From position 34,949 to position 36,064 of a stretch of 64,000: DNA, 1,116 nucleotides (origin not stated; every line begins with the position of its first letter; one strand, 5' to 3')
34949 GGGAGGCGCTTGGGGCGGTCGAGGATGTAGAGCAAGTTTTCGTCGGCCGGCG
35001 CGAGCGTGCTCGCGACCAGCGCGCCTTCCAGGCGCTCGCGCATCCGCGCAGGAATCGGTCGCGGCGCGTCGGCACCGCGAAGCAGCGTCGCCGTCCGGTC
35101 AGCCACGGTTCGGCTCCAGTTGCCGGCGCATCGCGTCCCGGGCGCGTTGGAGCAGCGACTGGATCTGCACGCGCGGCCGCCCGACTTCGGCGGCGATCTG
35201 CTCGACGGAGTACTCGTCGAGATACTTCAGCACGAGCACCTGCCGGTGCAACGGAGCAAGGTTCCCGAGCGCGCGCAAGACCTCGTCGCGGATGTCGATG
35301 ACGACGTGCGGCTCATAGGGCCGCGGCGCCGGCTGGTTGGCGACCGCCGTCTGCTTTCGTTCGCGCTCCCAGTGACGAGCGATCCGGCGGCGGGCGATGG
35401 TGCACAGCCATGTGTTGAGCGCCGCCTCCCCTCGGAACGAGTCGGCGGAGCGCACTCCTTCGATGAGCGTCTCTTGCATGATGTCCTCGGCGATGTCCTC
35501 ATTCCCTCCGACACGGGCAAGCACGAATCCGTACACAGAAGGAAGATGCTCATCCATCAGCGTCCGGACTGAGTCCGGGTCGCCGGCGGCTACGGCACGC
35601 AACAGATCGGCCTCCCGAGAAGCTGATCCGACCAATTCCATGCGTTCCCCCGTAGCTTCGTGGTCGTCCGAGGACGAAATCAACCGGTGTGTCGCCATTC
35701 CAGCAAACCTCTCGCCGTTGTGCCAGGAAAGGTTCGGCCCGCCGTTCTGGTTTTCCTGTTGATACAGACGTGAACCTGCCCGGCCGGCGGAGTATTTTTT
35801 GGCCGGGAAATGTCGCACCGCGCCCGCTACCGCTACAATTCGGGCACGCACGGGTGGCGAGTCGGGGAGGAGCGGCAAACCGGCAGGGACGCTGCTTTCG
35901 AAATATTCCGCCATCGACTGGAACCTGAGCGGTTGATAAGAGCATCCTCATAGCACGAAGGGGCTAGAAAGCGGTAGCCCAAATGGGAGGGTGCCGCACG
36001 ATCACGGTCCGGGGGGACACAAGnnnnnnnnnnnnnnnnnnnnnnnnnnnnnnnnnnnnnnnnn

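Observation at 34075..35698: ECF sigma with an atypical anti-sigma: triple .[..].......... repeat and Pro/Thr-rich ectodomain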

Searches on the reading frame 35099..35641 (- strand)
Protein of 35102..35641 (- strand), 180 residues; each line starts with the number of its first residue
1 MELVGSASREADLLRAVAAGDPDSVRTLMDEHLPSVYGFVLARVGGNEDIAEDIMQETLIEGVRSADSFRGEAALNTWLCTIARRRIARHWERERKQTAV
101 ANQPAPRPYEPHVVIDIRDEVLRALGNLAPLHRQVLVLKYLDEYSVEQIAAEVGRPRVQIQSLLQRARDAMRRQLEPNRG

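Call 12: find_related_loci(query=window:35102-35641:-, collection=genome_contigs, flank=6000)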
Query seq(180 aa) (180 aa) in genome_contigs; peptide patterns used: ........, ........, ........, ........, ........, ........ (x = any residue, [..] = any of these).
340 stretches matched a pattern; 5 encode a relative of the query (tblastn E <= 1e-3); 5 distinct loci.
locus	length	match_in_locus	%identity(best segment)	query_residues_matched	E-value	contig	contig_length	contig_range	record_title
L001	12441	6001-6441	28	32-174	4e-16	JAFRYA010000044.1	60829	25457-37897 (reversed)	MAG: Lachnospiraceae bacterium isolate RGIG2901 Goat_Omasum.Co__c2421529, whole genome shotgun sequence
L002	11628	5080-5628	28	10-176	4e-14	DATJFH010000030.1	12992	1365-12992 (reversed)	MAG TPA_asm: Bryobacteraceae bacterium isolate SMAG_U15455 k141_5586186, whole genome shotgun sequence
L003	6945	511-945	26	36-177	1e-12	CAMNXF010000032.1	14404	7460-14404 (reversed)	MAG: uncultured Clostridia bacterium isolate SRR19792995_bin.19_metawrap_v1.3_MAG genome assembly, contig: ERZ12290371_4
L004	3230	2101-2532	27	28-167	1e-11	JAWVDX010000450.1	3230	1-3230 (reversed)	MAG: Gaiellaceae bacterium isolate BP_416 scaffold_213087, whole genome shotgun sequence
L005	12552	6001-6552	26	10-175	7e-11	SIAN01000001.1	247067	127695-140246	MAG: Planctomycetota bacterium isolate Baikal-deep-G175 BACOMB-C40, whole genome shotgun sequence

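Call 18: find_homologous_proteins(query=window:35102-35641:-, max_evalue=1e-10)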
Query seq(180 aa) (180 aa): 818 proteins with E <= 1e-10 among 1883 candidates; the best 120 are listed.
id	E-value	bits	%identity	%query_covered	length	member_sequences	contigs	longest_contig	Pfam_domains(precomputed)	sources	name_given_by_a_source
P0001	1.6e-110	385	99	100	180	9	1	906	PF04545.23,PF04542.21,PF08281.19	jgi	jgi:RNA polymerase sigma-70 factor (ECF subfamily)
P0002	7.4e-89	314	82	100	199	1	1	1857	PF04545.23,PF04542.21,PF08281.19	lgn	-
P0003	1.9e-87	310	83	100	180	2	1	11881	PF04545.23,PF04542.21,PF08281.19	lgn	-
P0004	4.0e-87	309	82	98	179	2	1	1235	PF04545.23,PF04542.21,PF08281.19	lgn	-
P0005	3.9e-86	305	81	100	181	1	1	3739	PF04545.23,PF04542.21,PF08281.19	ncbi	ncbi:MAG: sigma-70 family RNA polymerase sigma factor [Actinomycetota bacterium]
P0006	1.1e-82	294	80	100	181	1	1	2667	PF04545.23,PF04542.21,PF08281.19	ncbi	-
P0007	1.7e-82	293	78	99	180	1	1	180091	PF04545.23,PF04542.21,PF08281.19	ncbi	ncbi:MAG: RNA polymerase sigma factor [Actinomycetota bacterium]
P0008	3.1e-81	289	74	100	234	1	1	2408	PF04545.23,PF04542.21,PF08281.19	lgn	-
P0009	3.7e-81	289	78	98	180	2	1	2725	PF22233.3,PF04545.23,PF04542.21,PF08281.19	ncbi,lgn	ncbi:MAG: RNA polymerase sigma factor [Actinomycetota bacterium]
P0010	4.2e-72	260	80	84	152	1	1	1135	PF04545.23,PF04542.21,PF08281.19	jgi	jgi:RNA polymerase sigma-70 factor (ECF subfamily)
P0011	3.6e-61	224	64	92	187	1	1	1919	PF04545.23,PF04542.21,PF08281.19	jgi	jgi:RNA polymerase sigma-70 factor (ECF subfamily)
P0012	4.5e-61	224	65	92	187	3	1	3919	PF04545.23,PF04542.21,PF08281.19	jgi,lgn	jgi:RNA polymerase sigma-70 factor (ECF subfamily)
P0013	6.0e-58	214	61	94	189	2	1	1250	PF04545.23,PF04542.21,PF08281.19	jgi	jgi:RNA polymerase sigma-70 factor (ECF subfamily)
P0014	1.4e-57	212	60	96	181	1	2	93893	PF04545.23,PF04542.21,PF08281.19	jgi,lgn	jgi:RNA polymerase sigma-70 factor (ECF subfamily)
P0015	2.7e-57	211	61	99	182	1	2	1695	PF07638.18,PF22233.3,PF04545.23,PF04542.21,PF08281.19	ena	-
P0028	9.2e-56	206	61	93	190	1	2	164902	PF04545.23,PF04542.21,PF08281.19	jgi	jgi:RNA polymerase sigma-70 factor (ECF subfamily)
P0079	5.6e-54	201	57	98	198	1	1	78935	PF04545.23,PF04542.21,PF08281.19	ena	-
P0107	2.9e-53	198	57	97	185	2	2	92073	PF13384.13,PF13518.13,PF04545.23,PF04542.21,PF08281.19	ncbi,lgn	ncbi:MAG: RNA polymerase sigma factor [Acidimicrobiales bacterium]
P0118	4.6e-53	198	57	96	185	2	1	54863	PF22233.3,PF04545.23,PF04542.21,PF08281.19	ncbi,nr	ncbi:MAG TPA: sigma-70 family RNA polymerase sigma factor [Acidimicrobiales bacterium]|nr:sigma-70 f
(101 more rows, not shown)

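Call 19: find_encoding_contigs(protein=P0007, flank=5000, max_places=2)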
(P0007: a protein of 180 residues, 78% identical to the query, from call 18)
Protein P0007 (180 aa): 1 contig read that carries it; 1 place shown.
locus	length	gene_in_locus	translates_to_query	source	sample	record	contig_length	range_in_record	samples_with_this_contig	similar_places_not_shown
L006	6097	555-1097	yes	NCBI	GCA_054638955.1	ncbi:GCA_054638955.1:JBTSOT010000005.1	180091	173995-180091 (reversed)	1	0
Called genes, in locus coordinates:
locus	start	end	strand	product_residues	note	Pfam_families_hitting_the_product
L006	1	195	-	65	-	?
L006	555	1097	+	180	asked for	PF04542:Sigma70_r2, PF08281:Sigma70_r4_2, PF04545:Sigma70_r4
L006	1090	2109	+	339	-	-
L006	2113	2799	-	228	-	-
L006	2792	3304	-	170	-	PF11290:DUF3090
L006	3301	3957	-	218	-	PF00300:His_Phos_1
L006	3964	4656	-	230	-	-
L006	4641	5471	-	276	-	PF00296:Bac_luciferase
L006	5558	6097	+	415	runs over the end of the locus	PF01186:Lysyl_oxidase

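Call 20: find_encoding_contigs(protein=P0003, flank=5000, max_places=2)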
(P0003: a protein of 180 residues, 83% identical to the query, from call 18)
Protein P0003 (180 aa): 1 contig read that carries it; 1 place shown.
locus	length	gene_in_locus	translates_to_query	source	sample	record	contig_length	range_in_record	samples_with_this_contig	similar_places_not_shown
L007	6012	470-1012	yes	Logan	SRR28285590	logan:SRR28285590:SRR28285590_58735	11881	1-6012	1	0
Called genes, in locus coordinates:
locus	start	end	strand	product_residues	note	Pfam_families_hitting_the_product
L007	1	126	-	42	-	?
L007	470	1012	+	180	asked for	PF04542:Sigma70_r2, PF08281:Sigma70_r4_2, PF04545:Sigma70_r4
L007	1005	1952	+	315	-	-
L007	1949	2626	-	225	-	PF00454:PI3_PI4_kinase (faint)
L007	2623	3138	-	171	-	PF11290:DUF3090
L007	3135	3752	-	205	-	PF00300:His_Phos_1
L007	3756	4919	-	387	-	PF08495:FIST, PF10442:FIST_C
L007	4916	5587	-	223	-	-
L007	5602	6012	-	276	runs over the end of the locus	PF00296:Bac_luciferase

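Call 21: find_encoding_contigs(protein=P0014, flank=5000, max_places=2)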
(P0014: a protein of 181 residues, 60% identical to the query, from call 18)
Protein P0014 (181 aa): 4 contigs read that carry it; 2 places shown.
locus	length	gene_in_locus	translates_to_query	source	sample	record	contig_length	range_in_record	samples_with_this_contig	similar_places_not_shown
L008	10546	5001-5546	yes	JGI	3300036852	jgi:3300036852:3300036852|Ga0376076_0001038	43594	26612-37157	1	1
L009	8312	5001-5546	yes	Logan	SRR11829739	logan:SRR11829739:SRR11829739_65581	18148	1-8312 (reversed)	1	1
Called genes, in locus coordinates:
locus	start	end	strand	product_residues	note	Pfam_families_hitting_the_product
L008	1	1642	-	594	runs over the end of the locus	PF13231:PMT_2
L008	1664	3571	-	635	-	PF13439:Glyco_transf_4 (faint), PF00534:Glycos_transf_1, PF13692:Glyco_trans_1_4, PF13524:Glyco_trans_1_2 (weak)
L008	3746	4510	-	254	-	PF01370:Epimerase, PF16363:GDP_Man_Dehyd, PF04321:RmlD_sub_bind (weak)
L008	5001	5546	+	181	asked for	PF04542:Sigma70_r2, PF08281:Sigma70_r4_2, PF04545:Sigma70_r4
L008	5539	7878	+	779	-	PF09826:Beta_propel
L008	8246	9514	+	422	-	PF07676:PD40 (faint), PF26549:Tricorn_N (faint), PF26550:Tricorn_2nd (faint)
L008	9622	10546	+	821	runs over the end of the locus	PF09586:YfhO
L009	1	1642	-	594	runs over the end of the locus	PF13231:PMT_2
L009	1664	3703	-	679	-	PF13439:Glyco_transf_4 (faint), PF00534:Glycos_transf_1, PF13692:Glyco_trans_1_4, PF13524:Glyco_trans_1_2 (weak)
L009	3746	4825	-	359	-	PF01370:Epimerase, PF02254:TrkA_N (faint), PF13460:NAD_binding_10 (weak), PF16363:GDP_Man_Dehyd, PF04321:RmlD_sub_bind (weak)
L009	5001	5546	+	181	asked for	PF04542:Sigma70_r2, PF08281:Sigma70_r4_2, PF04545:Sigma70_r4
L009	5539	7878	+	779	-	PF09826:Beta_propel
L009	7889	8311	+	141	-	?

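Call 29: find_encoding_contigs(protein=P0107, flank=4000, max_places=1)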
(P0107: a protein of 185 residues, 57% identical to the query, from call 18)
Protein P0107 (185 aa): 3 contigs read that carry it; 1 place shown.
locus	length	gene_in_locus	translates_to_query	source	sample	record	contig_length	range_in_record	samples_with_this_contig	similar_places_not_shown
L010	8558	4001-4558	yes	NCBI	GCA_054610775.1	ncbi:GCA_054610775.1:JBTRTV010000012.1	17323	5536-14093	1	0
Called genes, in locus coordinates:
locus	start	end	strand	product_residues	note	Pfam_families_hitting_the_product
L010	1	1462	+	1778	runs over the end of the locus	PF08471:Ribonuc_red_2_N, PF02867:Ribonuc_red_lgC, PF14890:Intein_splicing (weak), PF14528:LAGLIDADG_3, PF14890:Intein_splicing, PF14528:LAGLIDADG_3, PF02867:Ribonuc_red_lgC, PF12637:TSCPD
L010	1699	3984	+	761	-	PF09826:Beta_propel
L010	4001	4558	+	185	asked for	PF04542:Sigma70_r2, PF08281:Sigma70_r4_2, PF04545:Sigma70_r4, PF13384:HTH_23 (weak), PF13518:HTH_28 (weak)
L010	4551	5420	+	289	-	-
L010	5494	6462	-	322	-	PF02558:ApbA, PF08546:ApbA_C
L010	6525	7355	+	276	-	PF07007:LprI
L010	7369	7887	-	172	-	PF00486:Trans_reg_C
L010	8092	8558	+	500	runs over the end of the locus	PF07676:PD40 (faint), PF26549:Tricorn_N (weak)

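Call 30: find_encoding_contigs(protein=P0118, flank=4000, max_places=1)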
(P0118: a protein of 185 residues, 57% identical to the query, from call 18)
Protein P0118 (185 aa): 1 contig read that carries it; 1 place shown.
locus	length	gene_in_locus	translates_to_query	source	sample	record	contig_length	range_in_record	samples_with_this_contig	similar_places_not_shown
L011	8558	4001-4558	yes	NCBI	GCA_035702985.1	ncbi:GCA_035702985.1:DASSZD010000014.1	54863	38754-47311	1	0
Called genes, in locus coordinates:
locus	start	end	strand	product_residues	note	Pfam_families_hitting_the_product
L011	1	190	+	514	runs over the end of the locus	PF00890:FAD_binding_2, PF01266:DAO, PF01593:Amino_oxidase, PF03486:HI0933_like (faint), PF07992:Pyr_redox_2 (faint), PF12831:FAD_oxidored, PF13450:NAD_binding_8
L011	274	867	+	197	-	PF03640:Lipoprotein_15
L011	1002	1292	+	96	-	-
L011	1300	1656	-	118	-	PF00903:Glyoxalase (weak), PF18029:Glyoxalase_6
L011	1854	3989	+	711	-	PF09826:Beta_propel, PF08309:LVIVD (faint)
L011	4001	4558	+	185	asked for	PF04542:Sigma70_r2, PF08281:Sigma70_r4_2, PF04545:Sigma70_r4, PF22233:PhyR_sigma-like (weak)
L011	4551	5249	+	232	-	PF01833:TIG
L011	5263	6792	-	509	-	PF00501:AMP-binding, PF13193:AMP-binding_C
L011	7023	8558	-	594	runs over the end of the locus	-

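Call 31: find_encoding_contigs(protein=P0028, flank=4000, max_places=1)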
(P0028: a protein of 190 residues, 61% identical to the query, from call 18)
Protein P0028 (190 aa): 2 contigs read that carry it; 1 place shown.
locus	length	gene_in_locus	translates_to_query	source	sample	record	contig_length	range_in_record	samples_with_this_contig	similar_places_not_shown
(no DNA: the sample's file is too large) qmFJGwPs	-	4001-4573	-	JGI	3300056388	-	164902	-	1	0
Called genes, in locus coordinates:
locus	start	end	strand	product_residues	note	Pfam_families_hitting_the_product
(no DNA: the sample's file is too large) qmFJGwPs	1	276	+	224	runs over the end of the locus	PF00174:Oxidored_molyb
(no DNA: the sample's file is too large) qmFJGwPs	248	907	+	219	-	PF01292:Ni_hydr_CYTB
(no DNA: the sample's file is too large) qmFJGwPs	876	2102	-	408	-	PF00155:Aminotran_1_2, PF01053:Cys_Met_Meta_PP (weak)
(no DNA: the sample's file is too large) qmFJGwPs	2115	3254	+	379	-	PF00266:Aminotran_5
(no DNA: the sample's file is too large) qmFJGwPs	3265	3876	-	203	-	-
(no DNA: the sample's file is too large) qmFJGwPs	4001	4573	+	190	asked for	PF04542:Sigma70_r2, PF08281:Sigma70_r4_2, PF04545:Sigma70_r4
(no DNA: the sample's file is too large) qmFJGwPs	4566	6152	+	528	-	-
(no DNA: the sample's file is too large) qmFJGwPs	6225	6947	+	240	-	-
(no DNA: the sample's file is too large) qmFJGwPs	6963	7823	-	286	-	PF02735:Ku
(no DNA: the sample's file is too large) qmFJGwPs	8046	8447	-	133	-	PF04536:TPM_phosphatase, PF17174:DUF5130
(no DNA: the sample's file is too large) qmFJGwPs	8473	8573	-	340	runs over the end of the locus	PF04536:TPM_phosphatase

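Call 32: find_encoding_contigs(protein=P0079, flank=4000, max_places=1)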
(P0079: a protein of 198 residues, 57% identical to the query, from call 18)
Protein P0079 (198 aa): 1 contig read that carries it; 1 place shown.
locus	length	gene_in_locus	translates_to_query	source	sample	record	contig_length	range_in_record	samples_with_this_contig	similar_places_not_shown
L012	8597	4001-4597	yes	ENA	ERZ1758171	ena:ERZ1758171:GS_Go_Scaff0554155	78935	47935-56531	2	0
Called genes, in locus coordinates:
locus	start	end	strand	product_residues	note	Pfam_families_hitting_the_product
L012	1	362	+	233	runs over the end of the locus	PF00072:Response_reg, PF00486:Trans_reg_C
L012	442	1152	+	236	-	PF01895:PhoU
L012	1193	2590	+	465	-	PF00675:Peptidase_M16, PF05193:Peptidase_M16_C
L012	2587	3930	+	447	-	PF00675:Peptidase_M16, PF05193:Peptidase_M16_C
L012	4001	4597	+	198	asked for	PF04542:Sigma70_r2, PF08281:Sigma70_r4_2, PF04545:Sigma70_r4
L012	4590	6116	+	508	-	PF13458:Peripla_BP_6 (weak)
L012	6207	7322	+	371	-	PF10092:DUF2330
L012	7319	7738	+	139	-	PF13473:Cupredoxin_1, PF00127:Copper-bind (weak), PF07731:Cu-oxidase_2 (faint)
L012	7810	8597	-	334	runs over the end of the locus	PF04480:DUF559 (weak), PF18741:MTES_1575 (weak)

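Call 36: find_related_loci(query=A1, collection=metagenome_contigs, flank=3000)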
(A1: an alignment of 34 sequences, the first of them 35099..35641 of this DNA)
Query A1 (180 aa) in metagenome_contigs; peptide patterns used: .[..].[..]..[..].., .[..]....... (x = any residue, [..] = any of these).
304 stretches matched a pattern; 185 encode a relative of the query (tblastn E <= 1e-3); the best 80 are kept; 80 distinct loci.
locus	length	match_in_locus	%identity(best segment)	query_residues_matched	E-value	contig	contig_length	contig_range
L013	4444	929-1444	61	10-175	6e-63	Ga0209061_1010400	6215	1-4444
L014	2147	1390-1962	59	1-178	1e-63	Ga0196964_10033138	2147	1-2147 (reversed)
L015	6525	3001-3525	58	10-180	2e-60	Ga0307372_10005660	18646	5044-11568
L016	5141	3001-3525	58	10-180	2e-60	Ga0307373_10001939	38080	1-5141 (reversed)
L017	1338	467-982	58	8-179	6e-63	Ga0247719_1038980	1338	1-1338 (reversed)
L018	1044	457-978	60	6-176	4e-64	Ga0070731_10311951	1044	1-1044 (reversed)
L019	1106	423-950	57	8-175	1e-63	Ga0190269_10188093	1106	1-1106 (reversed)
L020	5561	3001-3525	58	6-176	7e-60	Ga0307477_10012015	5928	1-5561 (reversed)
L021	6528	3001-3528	57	10-180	9e-60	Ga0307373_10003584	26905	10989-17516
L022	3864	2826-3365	57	10-180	2e-59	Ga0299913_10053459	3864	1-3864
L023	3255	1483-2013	55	7-180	3e-59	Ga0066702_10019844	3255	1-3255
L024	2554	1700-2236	56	5-178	1e-59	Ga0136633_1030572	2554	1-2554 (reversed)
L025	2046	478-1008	58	10-180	4e-60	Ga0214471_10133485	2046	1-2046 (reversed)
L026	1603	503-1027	56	10-179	7e-61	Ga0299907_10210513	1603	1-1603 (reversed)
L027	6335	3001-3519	57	7-175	9e-59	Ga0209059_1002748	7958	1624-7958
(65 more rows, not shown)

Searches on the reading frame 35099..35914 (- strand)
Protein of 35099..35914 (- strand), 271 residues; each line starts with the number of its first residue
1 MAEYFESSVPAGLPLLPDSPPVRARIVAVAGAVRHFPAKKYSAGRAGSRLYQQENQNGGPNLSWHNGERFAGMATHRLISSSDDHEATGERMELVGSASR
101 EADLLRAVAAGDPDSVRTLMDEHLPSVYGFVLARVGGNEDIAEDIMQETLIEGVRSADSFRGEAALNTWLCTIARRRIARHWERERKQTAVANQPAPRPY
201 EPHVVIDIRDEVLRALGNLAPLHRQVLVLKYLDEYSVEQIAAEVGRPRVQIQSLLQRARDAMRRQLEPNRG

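Call 5: search_protein_families(library=pfam, proteins=[window:35099-35914:-], max_evalue=0.1)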
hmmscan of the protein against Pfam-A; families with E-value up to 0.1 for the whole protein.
window:35099-35914:- (271 aa): 6 families
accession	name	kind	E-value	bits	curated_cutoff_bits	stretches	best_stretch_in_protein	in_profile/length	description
PF04542.20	Sigma70_r2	-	4.6e-14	52.4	24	1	119-187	1-70/71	Sigma-70 region 2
PF08281.18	Sigma70_r4_2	-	2.7e-11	43.4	25.7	1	210-262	2-54/54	Sigma-70, region 4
PF04545.22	Sigma70_r4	-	1.8e-08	34.2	24.1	1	215-263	1-49/50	Sigma-70, region 4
PF22233.2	PhyR_sigma-like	-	0.0011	19.2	27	1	216-265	1-50/50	Response regulator PhyR, sigma-like domain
PF07729.17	FCD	-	0.024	15.5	24.3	1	102-124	101-123/125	FCD domain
PF13384.12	HTH_23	-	0.024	14.9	24.6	1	224-258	7-41/50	Homeodomain-like domain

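Call 6: search_protein_families(library=ncbifam, proteins=[window:35099-35914:-], max_evalue=0.1)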
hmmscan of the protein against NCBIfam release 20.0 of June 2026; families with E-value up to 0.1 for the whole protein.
window:35099-35914:- (271 aa): 89 families (the best 25 are shown)
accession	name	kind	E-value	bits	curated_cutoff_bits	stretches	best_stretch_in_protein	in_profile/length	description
TIGR02937.1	sigma70-ECF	superfamily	1.3e-25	89.9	42.9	1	116-266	3-165/165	sigma-70 family RNA polymerase sigma factor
NF004113.0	PRK05602.1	equivalog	5.1e-23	81.8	208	1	85-269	16-204/211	RNA polymerase sigma factor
NF009166.1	PRK12513.1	equivalog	8.6e-22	77.8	206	1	99-267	7-187/193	RNA polymerase sigma factor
NF009168.0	PRK12515.1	subfamily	1.2e-20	73.8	236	1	98-264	6-177/189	RNA polymerase sigma factor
NF008888.0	PRK11922.1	equivalog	6.5e-20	71.8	204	1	96-267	12-197/231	RNA polymerase sigma factor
NF007227.0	PRK09645.1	subfamily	7.9e-20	71.5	202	1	110-267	9-171/177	sigma-70 family RNA polymerase sigma factor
NF007216.0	PRK09638.1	equivalog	1.5e-19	70.5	194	1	100-267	4-175/180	RNA polymerase sigma factor SigY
TIGR02983.1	SigE-fam_strep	subfamily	3.8e-19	69.2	141.55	1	114-267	6-159/162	SigE family RNA polymerase sigma factor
NF007225.0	PRK09643.1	equivalog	5.5e-18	65.4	190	1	98-268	11-184/204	RNA polymerase sigma factor SigM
TIGR02989.1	Sig-70_gvs1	subfamily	1.2e-17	64.3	124.55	1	118-263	5-155/158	RNA polymerase sigma-70 factor, Rhodopirellula/Verrucomicrobium family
NF008894.0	PRK11924.3-1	equivalog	4.1e-17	62.9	258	1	102-267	10-182/188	RNA polymerase sigma factor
NF009170.0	PRK12517.1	subfamily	4.4e-16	58.8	197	1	136-268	44-178/188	RNA polymerase sigma factor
NF006089.0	PRK08241.1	subfamily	8e-16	58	240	2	102-194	10-101/343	RNA polymerase subunit sigma-70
TIGR02950.1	SigM_subfam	subfamily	3.4e-15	56.2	147.95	1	118-266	4-158/159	RNA polymerase sigma factor, SigM family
NF009172.0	PRK12519.1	subfamily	3.5e-15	56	222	1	98-265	13-188/194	RNA polymerase sigma factor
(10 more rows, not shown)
